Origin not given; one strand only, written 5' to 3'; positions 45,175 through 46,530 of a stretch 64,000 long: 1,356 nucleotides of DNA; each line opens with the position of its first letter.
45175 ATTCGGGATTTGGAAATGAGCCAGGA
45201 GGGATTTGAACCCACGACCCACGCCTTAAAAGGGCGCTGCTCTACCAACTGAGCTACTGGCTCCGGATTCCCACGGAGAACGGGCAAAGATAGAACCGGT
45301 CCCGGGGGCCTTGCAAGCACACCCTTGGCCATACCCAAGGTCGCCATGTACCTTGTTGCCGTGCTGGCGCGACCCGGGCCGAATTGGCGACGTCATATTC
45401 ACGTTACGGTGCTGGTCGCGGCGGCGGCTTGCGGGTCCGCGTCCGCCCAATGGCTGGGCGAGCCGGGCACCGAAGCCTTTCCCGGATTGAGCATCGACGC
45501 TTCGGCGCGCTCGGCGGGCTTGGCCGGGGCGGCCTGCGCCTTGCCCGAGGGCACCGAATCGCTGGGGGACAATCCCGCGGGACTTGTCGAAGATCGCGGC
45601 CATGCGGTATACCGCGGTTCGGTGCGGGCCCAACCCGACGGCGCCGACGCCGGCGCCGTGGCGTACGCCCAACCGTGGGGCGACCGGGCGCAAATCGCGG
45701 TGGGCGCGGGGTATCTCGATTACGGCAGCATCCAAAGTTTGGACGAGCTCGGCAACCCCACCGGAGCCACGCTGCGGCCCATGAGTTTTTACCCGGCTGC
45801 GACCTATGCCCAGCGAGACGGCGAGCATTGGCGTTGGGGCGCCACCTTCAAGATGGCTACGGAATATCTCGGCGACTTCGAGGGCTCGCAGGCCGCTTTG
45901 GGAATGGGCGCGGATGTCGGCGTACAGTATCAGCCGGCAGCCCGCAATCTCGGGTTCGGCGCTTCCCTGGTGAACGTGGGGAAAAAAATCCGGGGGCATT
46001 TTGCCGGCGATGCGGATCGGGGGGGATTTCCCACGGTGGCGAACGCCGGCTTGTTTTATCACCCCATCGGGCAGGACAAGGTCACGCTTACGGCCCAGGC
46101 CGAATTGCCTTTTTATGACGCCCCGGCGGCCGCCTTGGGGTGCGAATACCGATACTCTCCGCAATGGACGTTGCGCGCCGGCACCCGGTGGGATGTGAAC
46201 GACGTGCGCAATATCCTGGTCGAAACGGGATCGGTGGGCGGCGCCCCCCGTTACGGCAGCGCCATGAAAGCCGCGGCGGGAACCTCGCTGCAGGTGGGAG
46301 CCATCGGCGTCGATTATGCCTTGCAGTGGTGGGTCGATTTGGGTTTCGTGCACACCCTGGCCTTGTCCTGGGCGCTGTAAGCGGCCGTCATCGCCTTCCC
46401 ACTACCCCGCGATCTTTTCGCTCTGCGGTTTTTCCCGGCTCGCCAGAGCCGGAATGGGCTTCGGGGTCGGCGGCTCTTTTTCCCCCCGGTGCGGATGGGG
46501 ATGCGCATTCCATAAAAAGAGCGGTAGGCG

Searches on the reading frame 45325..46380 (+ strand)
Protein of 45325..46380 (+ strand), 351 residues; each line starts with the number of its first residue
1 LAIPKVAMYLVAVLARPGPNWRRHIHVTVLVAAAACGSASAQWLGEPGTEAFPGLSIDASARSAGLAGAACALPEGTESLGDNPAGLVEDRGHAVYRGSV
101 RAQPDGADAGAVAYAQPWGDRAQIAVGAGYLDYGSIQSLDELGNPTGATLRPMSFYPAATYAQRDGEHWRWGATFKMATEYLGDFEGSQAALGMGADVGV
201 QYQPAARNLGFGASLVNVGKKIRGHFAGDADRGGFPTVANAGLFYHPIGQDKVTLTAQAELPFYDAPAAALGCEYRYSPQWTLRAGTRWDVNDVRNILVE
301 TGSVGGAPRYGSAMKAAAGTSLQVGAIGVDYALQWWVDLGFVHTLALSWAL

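Call 5: search_protein_families(library=pfam, proteins=[window:45325-46380:+], max_evalue=0.01)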
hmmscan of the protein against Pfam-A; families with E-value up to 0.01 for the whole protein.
window:45325-46380:+ (351 aa): 2 families
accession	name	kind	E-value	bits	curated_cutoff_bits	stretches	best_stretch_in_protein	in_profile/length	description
PF03349.22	Toluene_X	-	2.2e-05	23.6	29.7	1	258-294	308-344/421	Outer membrane protein transport protein (OMPP1/FadL/TodX)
PF18990.6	DUF5723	-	0.0043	17.2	26.8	0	184-219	206-238/376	Family of unknown function (DUF5723)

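Call 11: find_encoding_contigs(protein=window:45325-46380:+, flank=10000, max_places=6)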
Protein window:45325-46380:+ (351 aa): no gene with exactly this product is on record in the collection.

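Call 13: find_related_loci(query=window:45346-46380:+, collection=genome_contigs, flank=10000)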
Query window:45346-46380:+ (344 aa) in genome_contigs; peptide patterns used: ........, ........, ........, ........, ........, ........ (x = any residue, [..] = any of these).
36 stretches matched a pattern, but none encodes a relative of the query by tblastn (E <= 1e-3).
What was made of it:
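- Tried and rejected: Scan of 185,579 reference genomes with the PorV/PorQ neighbour: no relative confirmed (call 13).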

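Call 15: find_homologous_proteins(query=window:45346-46380:+)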
Query window:45346-46380:+ (344 aa): 87 proteins with E <= 0.001 among 8000 candidates.
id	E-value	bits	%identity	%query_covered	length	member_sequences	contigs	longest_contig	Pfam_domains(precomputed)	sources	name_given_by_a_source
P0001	2.3e-228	775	100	100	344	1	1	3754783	PF03349.23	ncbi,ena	-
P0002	1.1e-128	447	64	90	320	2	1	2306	-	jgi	jgi:hypothetical protein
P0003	1.5e-125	437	60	100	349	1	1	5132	-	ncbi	-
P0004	2.7e-95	338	51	99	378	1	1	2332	-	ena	-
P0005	9.9e-95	336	50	100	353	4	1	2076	-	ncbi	-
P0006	1.6e-93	332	52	100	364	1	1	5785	PF03349.23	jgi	jgi:hypothetical protein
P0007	8.4e-93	329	52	97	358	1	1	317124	-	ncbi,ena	-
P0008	1.0e-92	329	51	100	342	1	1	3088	-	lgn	-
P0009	2.1e-92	328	52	92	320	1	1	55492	PF03349.23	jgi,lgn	-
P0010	2.9e-91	324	51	100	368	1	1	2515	-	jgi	jgi:hypothetical protein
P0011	1.1e-89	319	51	92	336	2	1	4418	PF03349.23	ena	-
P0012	6.9e-89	317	48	99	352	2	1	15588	-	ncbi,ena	-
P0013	1.1e-87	313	51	100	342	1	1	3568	-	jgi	jgi:hypothetical protein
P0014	2.6e-87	311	50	95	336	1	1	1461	-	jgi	jgi:hypothetical protein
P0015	3.3e-87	311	47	100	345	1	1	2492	PF03349.23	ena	-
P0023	3.1e-82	295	47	100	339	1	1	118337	PF03349.23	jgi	jgi:hypothetical protein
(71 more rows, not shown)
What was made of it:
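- By contrast the native PorV/PorQ neighbour has 87 homologs, the best at 64% (call 15).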

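Call 16: find_encoding_contigs(protein=P0001, flank=10000, max_places=3)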
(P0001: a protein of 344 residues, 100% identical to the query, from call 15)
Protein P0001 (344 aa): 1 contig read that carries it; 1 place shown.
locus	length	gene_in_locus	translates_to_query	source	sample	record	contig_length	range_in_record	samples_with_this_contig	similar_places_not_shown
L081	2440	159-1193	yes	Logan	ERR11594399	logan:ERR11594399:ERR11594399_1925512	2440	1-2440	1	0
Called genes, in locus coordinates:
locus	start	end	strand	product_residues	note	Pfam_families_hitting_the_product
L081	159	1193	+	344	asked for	PF03349:Toluene_X (faint)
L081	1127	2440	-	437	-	?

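Call 17: find_encoding_contigs(protein=P0007, flank=10000, max_places=3)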
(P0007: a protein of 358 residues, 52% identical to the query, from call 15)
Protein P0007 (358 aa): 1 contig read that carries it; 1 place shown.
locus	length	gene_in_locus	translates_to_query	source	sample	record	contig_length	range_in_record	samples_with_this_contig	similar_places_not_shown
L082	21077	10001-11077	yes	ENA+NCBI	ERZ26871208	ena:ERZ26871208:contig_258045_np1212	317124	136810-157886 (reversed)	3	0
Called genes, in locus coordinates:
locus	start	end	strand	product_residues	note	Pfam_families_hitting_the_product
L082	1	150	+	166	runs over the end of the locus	PF02308:MgtC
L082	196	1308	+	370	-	PF02353:CMAS, PF13489:Methyltransf_23, PF01728:FtsJ (weak), PF08241:Methyltransf_11, PF08242:Methyltransf_12, PF13649:Methyltransf_25, PF13847:Methyltransf_31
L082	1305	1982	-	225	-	PF00005:ABC_tran, PF13304:AAA_21 (faint)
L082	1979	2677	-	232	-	PF13649:Methyltransf_25 (weak)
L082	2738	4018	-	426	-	PF09312:SurA_N (weak), PF13624:SurA_N_3 (weak), PF13145:Rotamase_2, PF13616:Rotamase_3, PF00639:Rotamase, PF13145:Rotamase_2 (weak), PF13616:Rotamase_3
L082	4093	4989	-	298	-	PF13145:Rotamase_2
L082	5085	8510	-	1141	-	PF17757:UvrB_inter, PF02559:CarD_TRCF_RID, PF00270:DEAD, PF04851:ResIII, PF00271:Helicase_C, PF03461:TRCF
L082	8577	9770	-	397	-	PF01625:PMSR, PF01641:SelR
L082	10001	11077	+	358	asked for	-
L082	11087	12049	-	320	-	PF00582:Usp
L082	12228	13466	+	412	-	PF00578:AhpC-TSA, PF08534:Redoxin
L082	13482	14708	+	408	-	PF07992:Pyr_redox_2, PF00070:Pyr_redox (weak), PF22366:NDH2_C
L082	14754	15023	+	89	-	-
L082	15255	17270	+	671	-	PF03190:Thioredox_DsbH, PF13899:Thioredoxin_7 (weak)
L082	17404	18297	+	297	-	PF01936:NYN, PF00313:CSD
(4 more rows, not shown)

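Call 18: find_encoding_contigs(protein=P0003, flank=10000, max_places=3)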
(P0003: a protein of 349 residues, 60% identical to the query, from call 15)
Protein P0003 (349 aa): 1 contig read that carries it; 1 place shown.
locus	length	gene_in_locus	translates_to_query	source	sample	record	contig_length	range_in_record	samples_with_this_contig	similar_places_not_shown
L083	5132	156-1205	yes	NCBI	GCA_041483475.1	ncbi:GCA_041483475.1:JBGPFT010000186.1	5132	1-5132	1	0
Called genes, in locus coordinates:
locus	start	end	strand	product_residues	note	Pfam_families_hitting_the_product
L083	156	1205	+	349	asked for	-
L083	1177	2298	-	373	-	PF00989:PAS, PF08448:PAS_4 (weak), PF13426:PAS_9, PF00512:HisKA, PF02518:HATPase_c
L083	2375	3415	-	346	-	PF00389:2-Hacid_dh, PF02826:2-Hacid_dh_C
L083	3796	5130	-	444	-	?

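Call 41: find_encoding_contigs(protein=P0009, flank=10000, max_places=2)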
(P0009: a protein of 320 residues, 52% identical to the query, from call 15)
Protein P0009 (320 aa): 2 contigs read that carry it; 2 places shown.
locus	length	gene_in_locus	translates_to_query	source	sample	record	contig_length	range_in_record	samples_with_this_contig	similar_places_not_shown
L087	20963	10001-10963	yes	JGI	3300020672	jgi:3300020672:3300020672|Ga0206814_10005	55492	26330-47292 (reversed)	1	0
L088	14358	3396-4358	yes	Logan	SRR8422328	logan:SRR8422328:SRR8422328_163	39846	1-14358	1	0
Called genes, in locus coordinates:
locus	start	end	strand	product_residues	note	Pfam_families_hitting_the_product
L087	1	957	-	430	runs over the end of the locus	PF00275:EPSP_synthase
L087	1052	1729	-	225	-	PF00005:ABC_tran, PF13304:AAA_21 (faint)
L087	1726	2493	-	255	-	PF13489:Methyltransf_23 (faint), PF08241:Methyltransf_11, PF08242:Methyltransf_12 (weak), PF13649:Methyltransf_25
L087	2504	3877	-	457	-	PF13624:SurA_N_3 (weak), PF09312:SurA_N (weak), PF13145:Rotamase_2 (weak), PF13616:Rotamase_3, PF00639:Rotamase, PF13616:Rotamase_3, PF00639:Rotamase, PF13145:Rotamase_2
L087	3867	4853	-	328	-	PF13145:Rotamase_2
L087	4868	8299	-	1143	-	PF17757:UvrB_inter, PF02559:CarD_TRCF_RID, PF00270:DEAD, PF00271:Helicase_C, PF22590:Cas3-like_C_2 (faint), PF03461:TRCF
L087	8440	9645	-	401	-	PF01625:PMSR, PF01641:SelR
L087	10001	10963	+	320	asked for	PF03349:Toluene_X (faint)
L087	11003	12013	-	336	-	PF00582:Usp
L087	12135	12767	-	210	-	PF00072:Response_reg (weak), PF00486:Trans_reg_C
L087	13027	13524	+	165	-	PF08534:Redoxin, PF00578:AhpC-TSA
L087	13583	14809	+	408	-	PF07992:Pyr_redox_2, PF00070:Pyr_redox, PF22366:NDH2_C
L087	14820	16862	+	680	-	PF03190:Thioredox_DsbH, PF13899:Thioredoxin_7 (weak)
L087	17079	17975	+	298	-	PF01936:NYN, PF00313:CSD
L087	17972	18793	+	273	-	PF02621:VitK2_biosynth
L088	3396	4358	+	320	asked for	PF03349:Toluene_X (faint)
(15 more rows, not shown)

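Call 42: find_encoding_contigs(protein=P0023, flank=10000, max_places=2)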
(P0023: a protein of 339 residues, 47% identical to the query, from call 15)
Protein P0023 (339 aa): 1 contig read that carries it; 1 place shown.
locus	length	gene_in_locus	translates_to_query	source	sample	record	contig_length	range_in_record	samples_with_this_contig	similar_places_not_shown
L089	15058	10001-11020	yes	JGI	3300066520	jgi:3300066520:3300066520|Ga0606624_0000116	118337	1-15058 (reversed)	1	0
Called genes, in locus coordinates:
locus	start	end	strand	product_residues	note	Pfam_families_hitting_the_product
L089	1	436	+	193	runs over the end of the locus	PF00561:Abhydrolase_1 (faint), PF06821:Ser_hydrolase, PF12697:Abhydrolase_6 (faint)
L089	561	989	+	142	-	PF04120:Iron_permease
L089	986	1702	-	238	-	PF00005:ABC_tran, PF13304:AAA_21 (faint)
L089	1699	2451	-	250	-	PF13489:Methyltransf_23 (weak), PF08241:Methyltransf_11, PF08242:Methyltransf_12, PF13649:Methyltransf_25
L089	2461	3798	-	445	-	PF13624:SurA_N_3 (faint), PF13145:Rotamase_2, PF13616:Rotamase_3, PF00639:Rotamase, PF13145:Rotamase_2 (weak), PF13616:Rotamase_3, PF00639:Rotamase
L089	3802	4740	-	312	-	PF13145:Rotamase_2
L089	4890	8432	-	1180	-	PF17757:UvrB_inter, PF02559:CarD_TRCF_RID, PF00270:DEAD, PF00271:Helicase_C, PF03461:TRCF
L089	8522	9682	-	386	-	PF01625:PMSR, PF01641:SelR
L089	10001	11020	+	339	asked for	PF03349:Toluene_X (faint)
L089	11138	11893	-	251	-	PF00072:Response_reg, PF00486:Trans_reg_C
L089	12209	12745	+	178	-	PF00578:AhpC-TSA, PF08534:Redoxin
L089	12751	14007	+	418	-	PF07992:Pyr_redox_2, PF00070:Pyr_redox (weak), PF22366:NDH2_C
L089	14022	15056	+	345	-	?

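Call 43: find_encoding_contigs(protein=P0012, flank=10000, max_places=2)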
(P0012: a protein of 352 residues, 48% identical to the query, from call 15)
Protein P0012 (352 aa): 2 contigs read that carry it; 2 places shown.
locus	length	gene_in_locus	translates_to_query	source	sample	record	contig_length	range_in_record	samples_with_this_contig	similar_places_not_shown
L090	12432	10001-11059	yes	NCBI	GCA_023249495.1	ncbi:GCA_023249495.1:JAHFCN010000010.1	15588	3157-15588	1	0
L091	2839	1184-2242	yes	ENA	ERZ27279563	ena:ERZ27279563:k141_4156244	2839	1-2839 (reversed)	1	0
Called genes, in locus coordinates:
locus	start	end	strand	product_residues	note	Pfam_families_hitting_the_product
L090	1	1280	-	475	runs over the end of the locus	-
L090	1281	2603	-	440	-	-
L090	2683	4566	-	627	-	PF07995:GSDH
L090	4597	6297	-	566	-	PF07995:GSDH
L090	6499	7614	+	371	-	-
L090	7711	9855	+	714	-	PF00041:fn3 (weak), PF10179:NDNF (faint), PF16656:Pur_ac_phosph_N (faint), PF23376:Fn3_VIN3 (faint), PF25059:FN3_DSCAM-DSCAML_C (faint), PF00041:fn3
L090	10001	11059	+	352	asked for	-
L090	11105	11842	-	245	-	PF00072:Response_reg, PF00486:Trans_reg_C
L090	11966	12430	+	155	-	?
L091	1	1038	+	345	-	?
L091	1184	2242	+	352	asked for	-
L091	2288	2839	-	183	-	?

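Call 62: search_protein_families(library=ncbifam, proteins=[window:45346-46380:+], max_evalue=0.01)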
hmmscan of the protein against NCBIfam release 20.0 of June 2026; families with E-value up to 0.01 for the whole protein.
window:45346-46380:+ (344 aa): 3 families
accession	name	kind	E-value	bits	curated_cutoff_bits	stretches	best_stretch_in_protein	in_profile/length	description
NF033709.1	PorV_fam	subfamily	2.1e-28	99.9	90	1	42-279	1-275/326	PorV/PorQ family protein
NF033711.1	T9SS_PorQ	equivalog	5.5e-23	81.5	220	1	19-216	4-192/335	type IX secretion system protein PorQ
NF033710.1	T9SS_OM_PorV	equivalog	1.5e-09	37.5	250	1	32-253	13-244/367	type IX secretion system outer membrane channel protein PorV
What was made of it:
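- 45346..46380 (+): PorV/PorQ-family outer-membrane protein (native right flank, GC 0.66). NCBIfam NF033709, 99.9 bits against a cut-off of 90 (call 62).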

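Call 76: find_encoding_contigs(protein=P0088, flank=10000, max_places=4)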
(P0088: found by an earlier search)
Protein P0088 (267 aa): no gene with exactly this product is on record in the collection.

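Call 77: predict_structure(alignment_id=A2)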
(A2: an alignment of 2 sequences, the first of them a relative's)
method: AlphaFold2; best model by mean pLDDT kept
length: 356 residues; sequences in the alignment: 2
mean_pLDDT: 41.5   pTM: 0.39
mean pLDDT of the five models: 41.5, 37.6, 37.4, 33.1, 32.6
residues with pLDDT >= 90: 0; 70-90: 14; 50-70: 86; < 50: 256
segments of 3 or more residues with pLDDT < 50: 1-170, 208-212, 221-277, 292-300, 337-347
pLDDT, mean of each block of 10 residues (from residue 1): 32 36 32 30 32 36 36 32 36 38 33 38 36 31 23 21 31 54 61 72 55 55 41 33 29 29 37 47 54 43 66 56 60 48 44 72
secondary structure, 60 per line:
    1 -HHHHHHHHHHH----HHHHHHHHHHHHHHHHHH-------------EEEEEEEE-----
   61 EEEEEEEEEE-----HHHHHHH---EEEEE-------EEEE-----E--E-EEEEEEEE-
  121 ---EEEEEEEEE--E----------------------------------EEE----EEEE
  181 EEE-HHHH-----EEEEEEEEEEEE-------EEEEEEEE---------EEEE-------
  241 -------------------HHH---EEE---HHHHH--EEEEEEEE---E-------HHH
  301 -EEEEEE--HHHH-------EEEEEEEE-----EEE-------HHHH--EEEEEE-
elements in order: H2-12 H17-34 E48-55 E61-70 H76-82 E86-90 E98-101 E112-119 E124-132 E170-172 E177-183 H185-188 E194-205 E213-220 E230-233 E266-268 H272-276 E279-286 E302-307 H310-313 E321-328 E334-336 H344-347 E350-355
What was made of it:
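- Tried and rejected: AlphaFold model of the orphan lipoprotein: pLDDT 41.5, unusable, so no fold search was run (call 77).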

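Call 92: predict_structure(alignment_id=A3)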
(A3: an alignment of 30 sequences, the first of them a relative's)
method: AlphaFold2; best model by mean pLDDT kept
length: 267 residues; sequences in the alignment: 30
mean_pLDDT: 52.5   pTM: 0.40
mean pLDDT of the five models: 52.5, 44.9, 41.6, 39.0, 36.7
residues with pLDDT >= 90: 0; 70-90: 29; 50-70: 118; < 50: 120
segments of 3 or more residues with pLDDT < 50: 1-42, 72-78, 80-87, 96-108, 153-176, 223-226, 233-242, 244-247, 264-267
pLDDT, mean of each block of 10 residues (from residue 1): 41 33 29 36 57 56 54 48 48 51 48 65 76 65 66 45 33 52 66 61 62 60 48 44 51 74 49
secondary structure, 60 per line:
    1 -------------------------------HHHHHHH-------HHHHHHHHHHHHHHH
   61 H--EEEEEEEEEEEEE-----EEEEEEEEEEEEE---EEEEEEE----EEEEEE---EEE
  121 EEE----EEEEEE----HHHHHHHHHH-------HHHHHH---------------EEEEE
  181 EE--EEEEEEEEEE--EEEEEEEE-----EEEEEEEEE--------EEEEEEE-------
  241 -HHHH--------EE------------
elements in order: H32-38 H46-61 E64-76 E82-94 E98-104 E109-114 E118-123 E128-133 H138-147 H155-160 E176-182 E185-194 E197-204 E210-218 E227-233 H242-245

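Call 94: fold_search(model_id=the predicted structure, library=pdb)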
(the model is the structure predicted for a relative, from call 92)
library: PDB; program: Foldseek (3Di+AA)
matches with E <= 10: 1018; with E <= 0.001: 39
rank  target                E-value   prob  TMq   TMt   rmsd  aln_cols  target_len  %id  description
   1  8v1k_A                4.5e-09  1.00  0.36  0.49   8.0       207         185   15  Crystal structure of outer membrane lipoprotein carrier protein (LolA) from Francisella tularensis (released 2023-11-29)
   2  4ki3_D                8.4e-09  1.00  0.37  0.51   8.2       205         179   17  1.70 Angstrom resolution crystal structure of outer-membrane lipoprotein carrier protein (lolA) from Yersinia pestis C (released 2013-05-15)
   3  2zpc                  1.3e-08  1.00  0.36  0.49   8.8       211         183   17  Crystal structure of the R43L mutant of LolA in the closed form (released 2008-08-05)
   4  8orn_A                1.9e-08  1.00  0.36  0.47   7.9       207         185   14  Crystal structure of Xanthomonas campestris pv. campestris LolA-LolB complex (released 2023-07-05)
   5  4ki3_G                2.5e-08  1.00  0.36  0.49   8.6       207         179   16  1.70 Angstrom resolution crystal structure of outer-membrane lipoprotein carrier protein (lolA) from Yersinia pestis C (released 2013-05-15)
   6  2w7q_A                3.1e-08  1.00  0.37  0.47  10.9       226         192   13  Structure of Pseudomonas aeruginosa LolA (released 2009-12-29)
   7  7z6x                  4.1e-08  1.00  0.35  0.47   8.7       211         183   18  Complex of E. coli LolA R43L mutant and lipoprotein (released 2022-09-07)
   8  7z6w                  4.6e-08  1.00  0.34  0.44   9.2       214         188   17  Complex of E. coli LolA and lipoprotein (released 2022-09-07)
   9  4ki3_I                5.3e-08  1.00  0.37  0.50   8.3       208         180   17  1.70 Angstrom resolution crystal structure of outer-membrane lipoprotein carrier protein (lolA) from Yersinia pestis C (released 2013-05-15)
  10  4ki3_H                6.9e-08  1.00  0.34  0.48   8.4       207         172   17  1.70 Angstrom resolution crystal structure of outer-membrane lipoprotein carrier protein (lolA) from Yersinia pestis C (released 2013-05-15)
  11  4ki3_A                1.1e-07  1.00  0.38  0.52   7.9       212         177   16  1.70 Angstrom resolution crystal structure of outer-membrane lipoprotein carrier protein (lolA) from Yersinia pestis C (released 2013-05-15)
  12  4ki3_E                1.7e-07  1.00  0.35  0.51   8.5       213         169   15  1.70 Angstrom resolution crystal structure of outer-membrane lipoprotein carrier protein (lolA) from Yersinia pestis C (released 2013-05-15)
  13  4ki3_B                1.7e-07  1.00  0.35  0.49   8.3       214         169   15  1.70 Angstrom resolution crystal structure of outer-membrane lipoprotein carrier protein (lolA) from Yersinia pestis C (released 2013-05-15)
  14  7arm_A                1.7e-07  1.00  0.38  0.49   7.0       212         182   17  LolCDE in complex with lipoprotein and LolA (released 2021-04-07)
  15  2w7q_B                1.9e-07  1.00  0.35  0.47   8.1       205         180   14  Structure of Pseudomonas aeruginosa LolA (released 2009-12-29)
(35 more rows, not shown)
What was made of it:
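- On LolA/LolB superfamily (DUF2092): The fold search is dominated by LolA and LolB, but on a low-confidence model (calls 92, 94), so the fold evidence is qualified.
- Closest known: LolA/LolB/RseB superfamily of periplasmic lipid- or lipoprotein-binding proteins. Same: The top 31 Foldseek hits of the model are LolA or LolB (call 94).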
